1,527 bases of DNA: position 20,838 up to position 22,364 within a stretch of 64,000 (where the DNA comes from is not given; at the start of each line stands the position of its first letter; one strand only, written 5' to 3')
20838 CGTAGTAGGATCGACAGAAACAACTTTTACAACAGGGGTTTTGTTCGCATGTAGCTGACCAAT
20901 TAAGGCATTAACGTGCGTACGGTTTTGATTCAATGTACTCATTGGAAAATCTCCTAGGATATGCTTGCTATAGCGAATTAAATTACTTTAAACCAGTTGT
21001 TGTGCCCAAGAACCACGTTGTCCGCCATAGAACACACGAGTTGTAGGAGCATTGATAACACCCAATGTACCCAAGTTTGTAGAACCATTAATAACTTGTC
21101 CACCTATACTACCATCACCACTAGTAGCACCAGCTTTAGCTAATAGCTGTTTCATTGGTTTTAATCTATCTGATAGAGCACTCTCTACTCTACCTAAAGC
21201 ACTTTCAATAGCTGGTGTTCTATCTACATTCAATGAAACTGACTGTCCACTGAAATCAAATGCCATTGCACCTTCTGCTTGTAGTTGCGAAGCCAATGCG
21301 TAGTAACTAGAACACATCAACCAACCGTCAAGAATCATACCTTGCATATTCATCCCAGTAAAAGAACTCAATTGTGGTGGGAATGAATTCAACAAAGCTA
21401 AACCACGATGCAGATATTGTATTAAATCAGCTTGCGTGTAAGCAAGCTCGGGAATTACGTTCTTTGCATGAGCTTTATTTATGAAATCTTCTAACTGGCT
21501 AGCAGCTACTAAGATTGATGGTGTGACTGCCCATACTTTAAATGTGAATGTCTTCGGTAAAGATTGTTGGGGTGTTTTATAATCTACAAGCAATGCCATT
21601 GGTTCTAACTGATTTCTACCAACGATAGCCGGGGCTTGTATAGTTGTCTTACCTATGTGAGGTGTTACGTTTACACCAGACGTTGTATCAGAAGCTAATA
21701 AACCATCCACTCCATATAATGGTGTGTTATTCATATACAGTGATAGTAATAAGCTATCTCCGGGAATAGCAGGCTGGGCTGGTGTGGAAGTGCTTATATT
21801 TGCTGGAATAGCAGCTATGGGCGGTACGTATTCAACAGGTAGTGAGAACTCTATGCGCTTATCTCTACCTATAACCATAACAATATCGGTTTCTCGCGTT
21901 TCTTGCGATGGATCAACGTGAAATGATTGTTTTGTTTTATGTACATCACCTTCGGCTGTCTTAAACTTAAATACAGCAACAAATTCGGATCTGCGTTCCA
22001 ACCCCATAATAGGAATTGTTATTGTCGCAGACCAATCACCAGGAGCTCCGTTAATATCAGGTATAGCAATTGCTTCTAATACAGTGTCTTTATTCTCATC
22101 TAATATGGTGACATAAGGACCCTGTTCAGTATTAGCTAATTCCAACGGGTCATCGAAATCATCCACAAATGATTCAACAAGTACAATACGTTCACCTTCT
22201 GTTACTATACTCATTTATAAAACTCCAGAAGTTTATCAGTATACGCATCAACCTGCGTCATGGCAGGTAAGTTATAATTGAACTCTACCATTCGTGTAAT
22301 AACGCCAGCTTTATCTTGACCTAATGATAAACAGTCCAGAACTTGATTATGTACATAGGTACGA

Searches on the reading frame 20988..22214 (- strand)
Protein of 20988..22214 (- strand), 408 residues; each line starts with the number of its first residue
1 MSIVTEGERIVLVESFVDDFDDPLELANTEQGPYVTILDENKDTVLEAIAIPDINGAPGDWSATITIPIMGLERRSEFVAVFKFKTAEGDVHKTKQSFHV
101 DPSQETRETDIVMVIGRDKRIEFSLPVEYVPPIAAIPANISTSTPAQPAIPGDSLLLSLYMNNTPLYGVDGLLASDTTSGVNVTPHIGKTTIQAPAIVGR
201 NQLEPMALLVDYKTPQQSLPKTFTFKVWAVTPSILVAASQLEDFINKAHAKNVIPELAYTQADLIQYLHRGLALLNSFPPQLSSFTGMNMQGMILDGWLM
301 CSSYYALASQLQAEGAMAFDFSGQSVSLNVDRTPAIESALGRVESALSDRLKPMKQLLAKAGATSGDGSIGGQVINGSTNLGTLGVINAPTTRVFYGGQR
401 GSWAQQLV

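Call 16: search_protein_families(library=phrogs, proteins=[window:20988-22214:-], max_evalue=0.00001)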
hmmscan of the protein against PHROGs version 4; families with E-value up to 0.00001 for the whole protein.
window:20988-22214:- (408 aa): 1 family
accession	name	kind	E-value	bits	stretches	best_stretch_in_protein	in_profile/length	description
phrog_17327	-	connector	1.3e-134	450.2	1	4-405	3-399/405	head-tail connector protein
